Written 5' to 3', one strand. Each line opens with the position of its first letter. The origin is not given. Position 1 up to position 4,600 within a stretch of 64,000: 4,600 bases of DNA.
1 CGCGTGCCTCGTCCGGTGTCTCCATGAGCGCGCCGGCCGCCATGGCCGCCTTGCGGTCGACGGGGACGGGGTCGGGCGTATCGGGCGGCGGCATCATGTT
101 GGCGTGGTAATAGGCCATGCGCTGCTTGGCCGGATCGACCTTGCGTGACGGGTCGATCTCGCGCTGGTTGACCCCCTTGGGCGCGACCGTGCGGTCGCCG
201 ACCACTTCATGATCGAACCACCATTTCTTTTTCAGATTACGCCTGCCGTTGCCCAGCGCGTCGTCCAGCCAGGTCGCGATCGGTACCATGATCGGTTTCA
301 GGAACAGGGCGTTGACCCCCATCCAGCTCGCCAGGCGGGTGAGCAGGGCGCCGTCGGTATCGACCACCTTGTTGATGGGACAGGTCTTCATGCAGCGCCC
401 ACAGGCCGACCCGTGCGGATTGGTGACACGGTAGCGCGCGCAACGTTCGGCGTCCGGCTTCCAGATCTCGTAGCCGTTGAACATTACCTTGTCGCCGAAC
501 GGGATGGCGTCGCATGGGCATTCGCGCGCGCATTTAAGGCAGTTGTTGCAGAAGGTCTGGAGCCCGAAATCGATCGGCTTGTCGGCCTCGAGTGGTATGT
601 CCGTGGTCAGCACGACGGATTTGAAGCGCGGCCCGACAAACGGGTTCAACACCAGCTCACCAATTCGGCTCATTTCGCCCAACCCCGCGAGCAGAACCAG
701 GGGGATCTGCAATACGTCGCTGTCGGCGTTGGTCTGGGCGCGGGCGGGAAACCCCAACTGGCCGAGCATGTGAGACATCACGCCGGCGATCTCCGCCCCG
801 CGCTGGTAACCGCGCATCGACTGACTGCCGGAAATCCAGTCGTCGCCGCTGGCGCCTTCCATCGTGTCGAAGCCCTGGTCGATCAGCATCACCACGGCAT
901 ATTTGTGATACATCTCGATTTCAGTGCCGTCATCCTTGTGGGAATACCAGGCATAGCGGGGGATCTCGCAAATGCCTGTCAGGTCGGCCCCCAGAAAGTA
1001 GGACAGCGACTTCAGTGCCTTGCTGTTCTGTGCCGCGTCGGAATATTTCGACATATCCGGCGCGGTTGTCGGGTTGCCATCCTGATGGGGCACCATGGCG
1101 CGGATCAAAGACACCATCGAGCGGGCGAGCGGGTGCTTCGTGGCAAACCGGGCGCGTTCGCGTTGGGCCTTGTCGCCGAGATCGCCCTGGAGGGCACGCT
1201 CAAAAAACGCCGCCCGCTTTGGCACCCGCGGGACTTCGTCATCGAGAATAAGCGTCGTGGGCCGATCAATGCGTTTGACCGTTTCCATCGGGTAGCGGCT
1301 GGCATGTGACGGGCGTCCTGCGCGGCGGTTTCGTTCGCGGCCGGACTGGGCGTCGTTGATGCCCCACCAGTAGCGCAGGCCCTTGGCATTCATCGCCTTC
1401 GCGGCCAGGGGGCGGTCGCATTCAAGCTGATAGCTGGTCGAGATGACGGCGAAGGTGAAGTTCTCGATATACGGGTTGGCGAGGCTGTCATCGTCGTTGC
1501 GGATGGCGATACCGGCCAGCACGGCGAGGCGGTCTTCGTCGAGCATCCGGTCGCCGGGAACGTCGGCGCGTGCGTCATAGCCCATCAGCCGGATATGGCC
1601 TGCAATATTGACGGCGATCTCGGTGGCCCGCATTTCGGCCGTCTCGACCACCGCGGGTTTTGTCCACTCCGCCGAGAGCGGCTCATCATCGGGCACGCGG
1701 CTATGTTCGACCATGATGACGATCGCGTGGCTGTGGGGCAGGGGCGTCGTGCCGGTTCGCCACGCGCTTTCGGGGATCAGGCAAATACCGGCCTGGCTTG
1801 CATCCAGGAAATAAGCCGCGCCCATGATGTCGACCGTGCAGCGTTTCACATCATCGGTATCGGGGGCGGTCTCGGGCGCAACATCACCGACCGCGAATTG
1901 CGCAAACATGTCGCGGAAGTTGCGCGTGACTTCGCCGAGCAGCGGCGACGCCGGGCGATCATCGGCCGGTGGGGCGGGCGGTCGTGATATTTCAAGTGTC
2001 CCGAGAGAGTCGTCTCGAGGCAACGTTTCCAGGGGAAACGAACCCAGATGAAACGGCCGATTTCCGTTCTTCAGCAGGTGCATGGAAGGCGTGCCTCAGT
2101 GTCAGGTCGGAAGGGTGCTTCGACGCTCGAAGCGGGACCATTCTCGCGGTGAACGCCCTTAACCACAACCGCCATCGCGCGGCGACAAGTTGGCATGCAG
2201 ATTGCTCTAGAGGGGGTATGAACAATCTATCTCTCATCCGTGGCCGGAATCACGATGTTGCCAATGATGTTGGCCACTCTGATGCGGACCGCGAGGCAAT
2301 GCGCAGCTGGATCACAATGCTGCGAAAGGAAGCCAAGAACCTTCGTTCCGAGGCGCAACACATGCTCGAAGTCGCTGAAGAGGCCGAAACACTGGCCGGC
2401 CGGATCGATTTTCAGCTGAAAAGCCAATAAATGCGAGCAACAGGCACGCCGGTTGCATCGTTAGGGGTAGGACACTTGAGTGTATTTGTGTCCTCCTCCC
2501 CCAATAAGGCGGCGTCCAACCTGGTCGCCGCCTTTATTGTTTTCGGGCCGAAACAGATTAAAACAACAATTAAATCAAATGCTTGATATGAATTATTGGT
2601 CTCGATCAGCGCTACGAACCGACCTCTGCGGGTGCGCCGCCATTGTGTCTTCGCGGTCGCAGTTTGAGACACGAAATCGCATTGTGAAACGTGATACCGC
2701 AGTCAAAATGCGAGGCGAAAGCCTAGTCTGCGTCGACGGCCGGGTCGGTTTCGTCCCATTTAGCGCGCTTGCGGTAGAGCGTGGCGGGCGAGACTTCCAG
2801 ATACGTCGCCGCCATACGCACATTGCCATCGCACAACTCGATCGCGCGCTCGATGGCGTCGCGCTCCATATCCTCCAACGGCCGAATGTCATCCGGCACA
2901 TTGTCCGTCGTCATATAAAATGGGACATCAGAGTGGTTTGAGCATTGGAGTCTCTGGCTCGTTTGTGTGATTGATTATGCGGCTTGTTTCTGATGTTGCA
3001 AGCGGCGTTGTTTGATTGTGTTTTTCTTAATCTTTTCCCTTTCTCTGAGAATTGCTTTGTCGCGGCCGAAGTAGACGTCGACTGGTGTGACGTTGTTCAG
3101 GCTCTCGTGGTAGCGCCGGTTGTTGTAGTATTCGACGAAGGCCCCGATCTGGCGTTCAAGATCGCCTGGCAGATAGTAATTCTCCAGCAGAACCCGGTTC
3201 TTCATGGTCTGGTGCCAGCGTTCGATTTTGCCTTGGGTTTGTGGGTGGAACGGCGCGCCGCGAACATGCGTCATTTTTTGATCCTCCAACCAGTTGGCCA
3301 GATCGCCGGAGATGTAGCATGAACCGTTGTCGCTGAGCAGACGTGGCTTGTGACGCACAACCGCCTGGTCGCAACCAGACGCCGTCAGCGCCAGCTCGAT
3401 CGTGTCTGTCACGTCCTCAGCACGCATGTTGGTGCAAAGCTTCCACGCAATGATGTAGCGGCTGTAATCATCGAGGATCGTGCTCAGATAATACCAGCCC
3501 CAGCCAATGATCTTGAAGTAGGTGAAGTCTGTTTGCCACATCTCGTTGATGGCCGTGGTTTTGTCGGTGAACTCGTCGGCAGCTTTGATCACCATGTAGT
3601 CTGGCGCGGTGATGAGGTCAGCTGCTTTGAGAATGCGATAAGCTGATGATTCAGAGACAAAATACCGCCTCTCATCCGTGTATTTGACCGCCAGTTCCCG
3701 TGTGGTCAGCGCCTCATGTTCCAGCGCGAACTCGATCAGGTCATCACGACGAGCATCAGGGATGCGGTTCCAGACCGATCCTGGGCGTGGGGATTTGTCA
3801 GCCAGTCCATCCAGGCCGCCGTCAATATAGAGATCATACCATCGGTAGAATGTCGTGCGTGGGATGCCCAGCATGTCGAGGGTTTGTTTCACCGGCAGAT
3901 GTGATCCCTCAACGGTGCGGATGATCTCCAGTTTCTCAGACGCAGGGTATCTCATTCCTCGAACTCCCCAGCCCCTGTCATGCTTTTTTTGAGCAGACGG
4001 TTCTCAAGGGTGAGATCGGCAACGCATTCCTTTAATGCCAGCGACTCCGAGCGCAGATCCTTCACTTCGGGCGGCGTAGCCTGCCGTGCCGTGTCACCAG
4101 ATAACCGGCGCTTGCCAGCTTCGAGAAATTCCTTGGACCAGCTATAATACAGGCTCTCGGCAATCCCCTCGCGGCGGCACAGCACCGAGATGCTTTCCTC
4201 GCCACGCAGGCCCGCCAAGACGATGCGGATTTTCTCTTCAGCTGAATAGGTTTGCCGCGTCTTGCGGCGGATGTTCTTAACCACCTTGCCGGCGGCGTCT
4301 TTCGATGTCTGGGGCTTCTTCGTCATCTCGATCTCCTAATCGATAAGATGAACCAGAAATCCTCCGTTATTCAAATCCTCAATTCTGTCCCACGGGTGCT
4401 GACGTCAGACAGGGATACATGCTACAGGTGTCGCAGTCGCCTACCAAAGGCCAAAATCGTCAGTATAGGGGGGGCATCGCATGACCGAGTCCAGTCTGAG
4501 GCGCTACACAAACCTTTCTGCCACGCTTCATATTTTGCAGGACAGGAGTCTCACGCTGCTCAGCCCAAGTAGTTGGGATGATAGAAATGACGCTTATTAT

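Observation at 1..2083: Cytoplasmic reductive-dehalogenase-like (RdhA) gene in an aerobic-type alphaproteobacterial context, not in the ORF track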

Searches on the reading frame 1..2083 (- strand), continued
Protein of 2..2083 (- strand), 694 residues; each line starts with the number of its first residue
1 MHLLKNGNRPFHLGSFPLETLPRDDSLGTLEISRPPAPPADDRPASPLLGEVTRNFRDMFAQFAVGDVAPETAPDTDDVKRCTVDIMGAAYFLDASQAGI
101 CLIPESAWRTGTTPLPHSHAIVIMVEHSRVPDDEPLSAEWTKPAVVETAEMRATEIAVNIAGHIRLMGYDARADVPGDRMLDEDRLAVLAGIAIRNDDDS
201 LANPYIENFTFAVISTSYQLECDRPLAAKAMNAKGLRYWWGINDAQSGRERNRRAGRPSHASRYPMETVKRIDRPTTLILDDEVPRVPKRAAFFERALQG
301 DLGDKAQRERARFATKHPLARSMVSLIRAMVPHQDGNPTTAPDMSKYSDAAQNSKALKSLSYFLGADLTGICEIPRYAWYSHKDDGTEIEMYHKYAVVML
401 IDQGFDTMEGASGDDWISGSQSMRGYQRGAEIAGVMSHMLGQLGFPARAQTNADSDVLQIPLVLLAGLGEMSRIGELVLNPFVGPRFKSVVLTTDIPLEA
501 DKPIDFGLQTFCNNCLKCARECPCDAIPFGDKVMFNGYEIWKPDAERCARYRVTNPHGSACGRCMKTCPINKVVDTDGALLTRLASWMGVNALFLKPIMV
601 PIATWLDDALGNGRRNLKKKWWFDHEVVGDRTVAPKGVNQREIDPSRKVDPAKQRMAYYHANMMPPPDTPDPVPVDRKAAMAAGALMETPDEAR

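Call 57: search_solved_structures(query=L003:12260-12979:+, max_evalue=0.001)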
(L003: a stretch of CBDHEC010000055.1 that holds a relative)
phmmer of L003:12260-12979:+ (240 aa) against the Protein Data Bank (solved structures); distinct sequences matched with E-value up to 0.001: 46.
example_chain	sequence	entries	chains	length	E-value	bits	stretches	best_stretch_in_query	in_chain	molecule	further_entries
6tj2_A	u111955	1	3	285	4.6e-15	58.9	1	3-120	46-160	Alpha/beta hydrolase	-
9clr_A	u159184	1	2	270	3.7e-13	52.7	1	2-105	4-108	Seventy-one-substitution variants of hydroxynitrile lyase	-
8sni_A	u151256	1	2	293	9.9e-13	51.2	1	2-105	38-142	(S)-hydroxynitrile lyase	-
8hfw_A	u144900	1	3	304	1.2e-12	51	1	70-132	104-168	Alpha/beta fold hydrolase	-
9dk4_A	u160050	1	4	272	1.2e-12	50.9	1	2-105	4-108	Fifteen-substitution variant of an ancestral hydroxynitrile lyase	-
1y7h_A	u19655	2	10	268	7.5e-12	48.4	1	3-114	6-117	salicylic acid-binding protein 2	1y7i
1xkl_A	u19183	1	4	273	7.8e-12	48.3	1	3-114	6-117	salicylic acid-binding protein 2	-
5y51_A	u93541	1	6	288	1.2e-11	47.7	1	3-113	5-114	Pyrethroid hydrolase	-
5y57_A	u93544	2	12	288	1.2e-11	47.7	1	3-113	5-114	Pyrethroid hydrolase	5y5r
3dqz_A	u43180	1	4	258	1.7e-11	47.2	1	3-105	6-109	Alpha-hydroxynitrile lyase-like protein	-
5y5v_A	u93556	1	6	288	2.9e-11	46.4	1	3-113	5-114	Pyrethroid hydrolase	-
6cob_A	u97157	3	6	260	6.1e-11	45.4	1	3-105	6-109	Alpha-hydroxynitrile lyase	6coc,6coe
6cod_A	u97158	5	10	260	6.1e-11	45.4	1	3-105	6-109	Alpha-hydroxynitrile lyase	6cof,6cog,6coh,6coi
3sty_A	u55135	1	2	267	7.1e-11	45.2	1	3-107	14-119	Methylketone synthase 1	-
3stt_A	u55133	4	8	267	1.3e-10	44.3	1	3-107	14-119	Methylketone synthase I | Methylketone synthase 1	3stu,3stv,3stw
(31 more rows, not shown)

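Call 59: search_protein_representatives(protein=window:2-2083:-)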
Query: 694 residues. Proteins with E-value up to 0.001 (for the whole library): 2267; up to 1e-10: 1293; up to 1e-30: 217. The best 150 are listed.
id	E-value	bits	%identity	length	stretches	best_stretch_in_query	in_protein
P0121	2.5e-267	905.2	58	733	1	4-693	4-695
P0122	5.6e-248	841.3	72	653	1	93-601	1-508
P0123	2.6e-211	720.1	62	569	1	146-693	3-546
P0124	5.1e-188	643.1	48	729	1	1-694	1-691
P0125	5.1e-186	636.5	48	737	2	116-694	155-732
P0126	3.9e-173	593.9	45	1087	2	117-679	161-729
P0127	1.0e-168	579.3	55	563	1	8-560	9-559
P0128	2.3e-154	531.9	51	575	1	4-550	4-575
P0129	2.1e-153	528.6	64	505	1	124-489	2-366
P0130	3.3e-153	528.0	66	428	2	208-463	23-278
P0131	7.1e-153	526.9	58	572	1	5-432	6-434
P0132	1.9e-148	512.3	48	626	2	303-694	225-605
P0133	1.0e-146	506.6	55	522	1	13-500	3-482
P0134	4.2e-142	491.3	60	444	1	273-682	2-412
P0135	5.9e-131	454.5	41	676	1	13-685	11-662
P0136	1.8e-130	452.9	43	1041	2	119-691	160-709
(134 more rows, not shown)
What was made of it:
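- Representatives of 1041-1087 aa exist in the family (call 59).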

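Call 65: search_protein_families(library=pfam, proteins=[L074:10001-12094:+, L003:10001-12217:+], max_evalue=1)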
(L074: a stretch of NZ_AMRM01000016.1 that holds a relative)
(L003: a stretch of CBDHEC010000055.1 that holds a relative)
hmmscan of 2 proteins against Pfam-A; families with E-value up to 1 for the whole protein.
L074:10001-12094:+ (698 aa): 11 families
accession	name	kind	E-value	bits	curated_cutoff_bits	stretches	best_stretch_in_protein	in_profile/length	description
PF12838.12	Fer4_7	-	3.5e-07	31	27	1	512-571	2-51/52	4Fe-4S dicluster domain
PF13484.11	Fer4_16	-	2.2e-06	28.8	30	1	512-571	2-66/66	4Fe-4S double cluster binding domain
PF00037.32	Fer4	-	0.00081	19.6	21.1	2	510-528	6-24/24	4Fe-4S binding domain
PF12837.12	Fer4_6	-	0.0076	16.6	25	1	510-527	7-24/24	4Fe-4S binding domain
PF13237.11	Fer4_10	-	0.013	15.9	25.5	1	560-575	11-22/53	4Fe-4S dicluster domain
PF12797.12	Fer4_2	-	0.031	14.7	24.5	1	509-523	7-21/22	4Fe-4S binding domain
PF25160.1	LdpA_Fe-S-bd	-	0.055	13.7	27.6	1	515-572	5-42/49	LdpA Fe-S cluster-binding domain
PF14697.11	Fer4_21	-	0.13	12.9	35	0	509-570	5-53/59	4Fe-4S dicluster domain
PF13187.11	Fer4_9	-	0.15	12.5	27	0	512-569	2-48/52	4Fe-4S dicluster domain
PF01841.26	Transglut_core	-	0.29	11.9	23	0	148-168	53-73/108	Transglutaminase-like superfamily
PF12798.12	Fer4_3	-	0.52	11.7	27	1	561-571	4-14/15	4Fe-4S binding domain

L003:10001-12217:+ (739 aa): 12 families
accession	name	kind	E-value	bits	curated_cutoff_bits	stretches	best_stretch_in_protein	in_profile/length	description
PF12838.12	Fer4_7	-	2.2e-05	25.2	27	1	512-570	2-50/52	4Fe-4S dicluster domain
PF13187.11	Fer4_9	-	0.0027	18.1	27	0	512-527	2-17/52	4Fe-4S dicluster domain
PF00037.32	Fer4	-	0.0076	16.5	21.1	1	511-527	7-23/24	4Fe-4S binding domain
PF12837.12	Fer4_6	-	0.013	15.8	25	2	512-527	9-24/24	4Fe-4S binding domain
PF13484.11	Fer4_16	-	0.04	15.1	30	1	512-571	2-66/66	4Fe-4S double cluster binding domain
PF13534.11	Fer4_17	-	0.15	13.1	22.2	0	560-578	4-22/61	4Fe-4S dicluster domain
PF10414.14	CysG_dimeriser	-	0.17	12.1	23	1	284-312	20-48/58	Sirohaem synthase dimerisation region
PF00353.25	HemolysinCabind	-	0.23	11.9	23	1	404-420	5-21/36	RTX calcium-binding nonapeptide repeat (4 copies)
PF13237.11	Fer4_10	-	0.33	11.3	25.5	0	560-570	11-21/53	4Fe-4S dicluster domain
PF13183.11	Fer4_8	-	0.58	11.2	27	0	561-574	8-21/68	4Fe-4S dicluster domain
PF14697.11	Fer4_21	-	0.68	10.6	35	0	511-574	7-57/59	4Fe-4S dicluster domain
PF25160.1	LdpA_Fe-S-bd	-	0.76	10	27.6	0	518-573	9-43/49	LdpA Fe-S cluster-binding domain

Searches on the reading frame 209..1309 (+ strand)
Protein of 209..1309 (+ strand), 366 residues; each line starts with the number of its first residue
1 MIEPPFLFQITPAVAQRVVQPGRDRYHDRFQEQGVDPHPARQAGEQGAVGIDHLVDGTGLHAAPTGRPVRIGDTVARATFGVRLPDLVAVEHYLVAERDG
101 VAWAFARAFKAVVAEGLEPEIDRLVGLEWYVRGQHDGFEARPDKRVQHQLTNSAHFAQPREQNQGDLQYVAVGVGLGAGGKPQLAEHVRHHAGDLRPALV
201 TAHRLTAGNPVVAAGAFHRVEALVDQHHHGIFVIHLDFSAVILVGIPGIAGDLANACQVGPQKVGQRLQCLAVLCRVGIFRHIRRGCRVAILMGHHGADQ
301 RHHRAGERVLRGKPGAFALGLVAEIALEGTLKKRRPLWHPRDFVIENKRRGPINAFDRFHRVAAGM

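Call 21: search_protein_families(library=pfam, proteins=[window:209-1309:+], max_evalue=0.01)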
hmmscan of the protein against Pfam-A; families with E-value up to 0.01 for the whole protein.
window:209-1309:+ (366 aa): 0 families
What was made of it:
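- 209..1309 (+): Antisense 366-aa ORF. This is a shadow ORF, not a gene. No Pfam family (call 21).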

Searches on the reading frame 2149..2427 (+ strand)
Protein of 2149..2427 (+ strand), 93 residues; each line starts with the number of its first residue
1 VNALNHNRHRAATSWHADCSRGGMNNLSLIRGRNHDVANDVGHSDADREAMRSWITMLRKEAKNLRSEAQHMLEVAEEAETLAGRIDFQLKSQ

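Call 30: search_protein_families(library=ncbifam, proteins=[window:2149-2427:+], max_evalue=0.001)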
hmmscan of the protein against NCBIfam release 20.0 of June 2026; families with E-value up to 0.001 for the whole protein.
window:2149-2427:+ (93 aa): 0 families

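Call 65: search_protein_families(library=pfam, proteins=[window:2149-2427:+], max_evalue=1)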
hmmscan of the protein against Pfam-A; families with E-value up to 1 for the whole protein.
window:2149-2427:+ (93 aa): 0 families
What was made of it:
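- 2149..2430 (+): Small hydrophilic ORF, divergent from rdhA (93 codons from GTG 2149; 70 from ATG 2218). It is conserved in the clade, is not an RdhB, and its function is unknown. No Pfam or NCBIfam hit (calls 30, 65).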

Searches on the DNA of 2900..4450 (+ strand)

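Call 32: search_dna_similar(query=window:2900-4450:+, collection=plasmids, mode=near, max_rows=8)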
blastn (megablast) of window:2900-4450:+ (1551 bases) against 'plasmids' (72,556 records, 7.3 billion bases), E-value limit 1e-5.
Records with a match: 33; places in all: 42; records where one place covers at least 80% of the query: 18.
Best place of each record, by identity: 90-95% 3; 80-90% 9; 60-80% 21.
By first word of the organism name: Agrobacterium 8; Sulfitobacter 6; Leisingera 3; Hoeflea 2; Pukyongiella 2; Allorhizobium 2; Paracoccus 1; Actibacterium 1; Roseovarius 1; Maritalea 1; and 6 more.
By predicted mobility (MOB-suite, as given by PLSDB): non-mobilizable 16; conjugative 15; mobilizable 2.
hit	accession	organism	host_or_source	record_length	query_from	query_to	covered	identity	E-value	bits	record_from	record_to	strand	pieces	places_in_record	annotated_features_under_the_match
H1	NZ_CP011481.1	Hoeflea sp. IMCC20628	-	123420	3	1513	97%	84.1%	0e+0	1456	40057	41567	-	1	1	IS3 family transposase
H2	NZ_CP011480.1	Hoeflea sp. IMCC20628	-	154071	3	1512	97%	84.1%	0e+0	1454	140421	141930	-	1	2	IS3 family transposase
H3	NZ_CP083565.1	Sulfitobacter sp. W027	-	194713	2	1512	97%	83.3%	0e+0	1389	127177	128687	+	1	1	none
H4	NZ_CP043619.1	Pukyongiella litopenaei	Penaeus vannamei (shrimp),cultured ...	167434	3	1516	98%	75.0%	0e+0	678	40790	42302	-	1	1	IS3 family transposase | hypothetical protein (x2)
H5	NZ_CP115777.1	Paracoccus albus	cell culture,sediment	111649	3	1512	97%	74.6%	0e+0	643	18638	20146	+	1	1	IS3 family transposase | hypothetical protein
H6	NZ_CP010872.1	Actibacterium sp. EMB200-NS6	cell culture,oil contaminated tidal flat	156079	173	1512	86%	76.3%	0e+0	697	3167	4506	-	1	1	IS3 family transposase | S8 family serine peptidase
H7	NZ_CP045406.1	Roseovarius sp. THAF9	pure culture,Surface of a polyethylene ...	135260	172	1512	86%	76.3%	0e+0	688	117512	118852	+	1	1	IS3 family transposase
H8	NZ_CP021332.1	Maritalea myrionectae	pure culture,Lava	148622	3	1334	86%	76.7%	0e+0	726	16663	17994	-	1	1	none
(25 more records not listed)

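Call 62: get_annotated_region(hit=H1, flank=300)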
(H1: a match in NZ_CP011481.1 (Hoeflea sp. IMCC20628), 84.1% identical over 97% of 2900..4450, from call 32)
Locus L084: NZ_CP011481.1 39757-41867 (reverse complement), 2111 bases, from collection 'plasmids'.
description: Hoeflea sp. IMCC20628 plasmid unnamed, complete sequence
organism: Hoeflea sp. IMCC20628 (NCBI taxid 1620421)
taxonomy: Bacteria; Pseudomonadota; Alphaproteobacteria; Hyphomicrobiales; Rhizobiaceae; Hoeflea; Hoeflea sp. IMCC20628
host: -; source: -; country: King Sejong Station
typing (MOB-suite, as given by PLSDB): non-mobilizable; replicon rep_cluster_623
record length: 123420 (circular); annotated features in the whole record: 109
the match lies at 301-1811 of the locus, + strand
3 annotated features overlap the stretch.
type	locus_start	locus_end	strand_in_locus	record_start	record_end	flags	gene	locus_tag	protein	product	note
CDS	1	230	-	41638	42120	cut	-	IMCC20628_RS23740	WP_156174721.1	hypothetical protein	-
CDS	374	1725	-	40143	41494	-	-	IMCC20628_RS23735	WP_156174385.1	IS3 family transposase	-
CDS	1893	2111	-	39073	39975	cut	-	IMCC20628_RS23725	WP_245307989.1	EamA family transporter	-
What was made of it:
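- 2902..4412 (-): IS3-family insertion sequence (orfA 3952..4326, orfB 2975..3955) that truncates the regulator gene. 84% nucleotide identity over 97% of its length to annotated IS3 transposase elements on Hoeflea sp. IMCC20628 plasmids (calls 32, 62).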
